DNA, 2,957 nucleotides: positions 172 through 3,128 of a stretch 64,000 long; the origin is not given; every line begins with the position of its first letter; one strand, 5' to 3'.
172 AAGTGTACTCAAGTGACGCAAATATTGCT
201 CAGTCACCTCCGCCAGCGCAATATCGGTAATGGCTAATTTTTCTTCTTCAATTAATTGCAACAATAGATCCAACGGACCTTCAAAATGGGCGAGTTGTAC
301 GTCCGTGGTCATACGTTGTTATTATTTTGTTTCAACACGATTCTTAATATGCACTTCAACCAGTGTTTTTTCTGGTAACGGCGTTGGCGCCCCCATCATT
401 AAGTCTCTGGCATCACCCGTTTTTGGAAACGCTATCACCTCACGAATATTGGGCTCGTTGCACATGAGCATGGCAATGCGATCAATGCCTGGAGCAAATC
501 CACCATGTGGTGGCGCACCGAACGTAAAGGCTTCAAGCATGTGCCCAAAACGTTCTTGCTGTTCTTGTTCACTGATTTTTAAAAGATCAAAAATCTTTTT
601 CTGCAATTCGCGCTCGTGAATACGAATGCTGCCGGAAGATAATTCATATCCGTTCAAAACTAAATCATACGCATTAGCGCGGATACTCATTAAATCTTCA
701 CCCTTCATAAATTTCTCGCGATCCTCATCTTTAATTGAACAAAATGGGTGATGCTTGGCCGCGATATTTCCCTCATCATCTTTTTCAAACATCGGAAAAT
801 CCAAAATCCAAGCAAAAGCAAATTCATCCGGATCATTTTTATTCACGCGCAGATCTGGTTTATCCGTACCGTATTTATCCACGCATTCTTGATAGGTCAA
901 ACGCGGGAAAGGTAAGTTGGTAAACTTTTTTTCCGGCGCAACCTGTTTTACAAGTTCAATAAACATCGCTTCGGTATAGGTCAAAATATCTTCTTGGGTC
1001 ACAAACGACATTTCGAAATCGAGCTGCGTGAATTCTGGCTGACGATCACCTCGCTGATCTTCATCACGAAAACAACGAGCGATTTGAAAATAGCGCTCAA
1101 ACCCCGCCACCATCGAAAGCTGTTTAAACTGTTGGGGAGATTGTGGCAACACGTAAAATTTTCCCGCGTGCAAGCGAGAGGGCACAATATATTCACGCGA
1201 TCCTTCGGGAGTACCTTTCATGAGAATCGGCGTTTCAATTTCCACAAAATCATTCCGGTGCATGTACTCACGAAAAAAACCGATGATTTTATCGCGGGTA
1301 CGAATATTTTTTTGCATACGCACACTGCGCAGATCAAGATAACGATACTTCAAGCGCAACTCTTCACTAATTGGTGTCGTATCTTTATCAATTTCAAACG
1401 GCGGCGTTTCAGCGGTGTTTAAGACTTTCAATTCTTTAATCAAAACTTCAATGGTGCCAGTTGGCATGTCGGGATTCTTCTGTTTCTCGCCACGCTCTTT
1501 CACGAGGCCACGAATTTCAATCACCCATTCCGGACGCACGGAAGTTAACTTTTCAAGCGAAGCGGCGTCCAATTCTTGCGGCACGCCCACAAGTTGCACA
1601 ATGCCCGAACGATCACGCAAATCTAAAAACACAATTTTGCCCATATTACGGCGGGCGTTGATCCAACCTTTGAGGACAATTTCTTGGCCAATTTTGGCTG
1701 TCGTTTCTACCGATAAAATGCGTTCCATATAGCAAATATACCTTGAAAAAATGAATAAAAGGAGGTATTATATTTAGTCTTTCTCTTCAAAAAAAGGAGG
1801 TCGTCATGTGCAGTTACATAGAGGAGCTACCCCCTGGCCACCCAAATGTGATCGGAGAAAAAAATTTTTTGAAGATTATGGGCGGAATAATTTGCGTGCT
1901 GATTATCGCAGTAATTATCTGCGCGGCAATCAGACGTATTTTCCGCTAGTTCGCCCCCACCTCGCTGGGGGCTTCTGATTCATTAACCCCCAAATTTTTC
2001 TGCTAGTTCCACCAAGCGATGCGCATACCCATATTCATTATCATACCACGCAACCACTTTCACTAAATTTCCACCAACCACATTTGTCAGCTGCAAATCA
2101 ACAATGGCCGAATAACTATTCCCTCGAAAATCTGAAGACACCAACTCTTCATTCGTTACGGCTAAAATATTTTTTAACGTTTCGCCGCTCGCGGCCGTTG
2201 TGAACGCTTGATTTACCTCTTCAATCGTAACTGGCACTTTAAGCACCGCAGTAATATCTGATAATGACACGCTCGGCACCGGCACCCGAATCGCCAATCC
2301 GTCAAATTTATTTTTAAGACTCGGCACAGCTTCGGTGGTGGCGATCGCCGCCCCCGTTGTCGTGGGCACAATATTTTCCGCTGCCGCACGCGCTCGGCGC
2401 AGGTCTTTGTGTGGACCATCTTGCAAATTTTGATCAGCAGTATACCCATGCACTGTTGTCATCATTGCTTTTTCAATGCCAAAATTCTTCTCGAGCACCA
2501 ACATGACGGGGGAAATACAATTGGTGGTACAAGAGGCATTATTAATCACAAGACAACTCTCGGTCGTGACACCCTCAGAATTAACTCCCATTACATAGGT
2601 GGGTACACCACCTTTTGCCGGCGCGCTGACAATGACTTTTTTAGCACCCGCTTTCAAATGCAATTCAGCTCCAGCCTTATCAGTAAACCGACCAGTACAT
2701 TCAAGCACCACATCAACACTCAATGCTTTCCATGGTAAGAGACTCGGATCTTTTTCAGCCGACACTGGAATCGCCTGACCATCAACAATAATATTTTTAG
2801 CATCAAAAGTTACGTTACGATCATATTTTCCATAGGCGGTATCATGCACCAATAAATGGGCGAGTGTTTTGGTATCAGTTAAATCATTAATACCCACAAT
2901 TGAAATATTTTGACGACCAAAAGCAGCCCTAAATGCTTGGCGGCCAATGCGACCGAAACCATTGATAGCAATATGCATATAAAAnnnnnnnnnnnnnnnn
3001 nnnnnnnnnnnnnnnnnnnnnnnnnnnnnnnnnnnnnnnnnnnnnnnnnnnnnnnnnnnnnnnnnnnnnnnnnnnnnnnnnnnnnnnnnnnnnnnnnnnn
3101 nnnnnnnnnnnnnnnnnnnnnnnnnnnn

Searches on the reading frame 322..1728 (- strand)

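Call 33: search_protein_families(library=pfam, proteins=[window:322-1728:-], max_evalue=0.0001)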
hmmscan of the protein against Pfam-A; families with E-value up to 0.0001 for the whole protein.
window:322-1728:- (468 aa): 2 families
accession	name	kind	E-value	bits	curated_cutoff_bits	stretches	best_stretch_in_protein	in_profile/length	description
PF00152.25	tRNA-synt_2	-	1.3e-117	392.7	25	1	121-437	1-307/308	tRNA synthetases class II (D, K and N)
PF01336.31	tRNA_anti-codon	-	1.5e-13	50.9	27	1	18-103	2-75/75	OB-fold nucleic acid binding domain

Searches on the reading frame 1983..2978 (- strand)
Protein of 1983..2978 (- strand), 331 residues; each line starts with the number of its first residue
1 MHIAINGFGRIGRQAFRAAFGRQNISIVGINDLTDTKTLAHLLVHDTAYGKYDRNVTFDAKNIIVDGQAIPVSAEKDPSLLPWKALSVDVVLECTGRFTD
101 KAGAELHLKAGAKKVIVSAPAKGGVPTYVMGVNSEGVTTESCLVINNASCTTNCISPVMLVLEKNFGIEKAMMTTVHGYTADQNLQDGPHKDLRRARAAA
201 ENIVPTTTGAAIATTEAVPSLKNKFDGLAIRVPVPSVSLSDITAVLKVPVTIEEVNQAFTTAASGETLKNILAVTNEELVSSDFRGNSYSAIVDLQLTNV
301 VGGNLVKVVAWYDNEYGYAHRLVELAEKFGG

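Call 33: search_protein_families(library=pfam, proteins=[window:1983-2978:-], max_evalue=0.0001)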
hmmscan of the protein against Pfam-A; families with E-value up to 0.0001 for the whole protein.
window:1983-2978:- (331 aa): 2 families
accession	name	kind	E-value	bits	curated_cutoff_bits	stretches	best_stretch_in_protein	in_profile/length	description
PF02800.25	Gp_dh_C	-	5.9e-58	195.4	24.4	1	156-312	2-158/158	Glyceraldehyde 3-phosphate dehydrogenase, C-terminal domain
PF00044.30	Gp_dh_N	-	2e-36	124.7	31.7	1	1-101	1-101/101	Glyceraldehyde 3-phosphate dehydrogenase, NAD binding domain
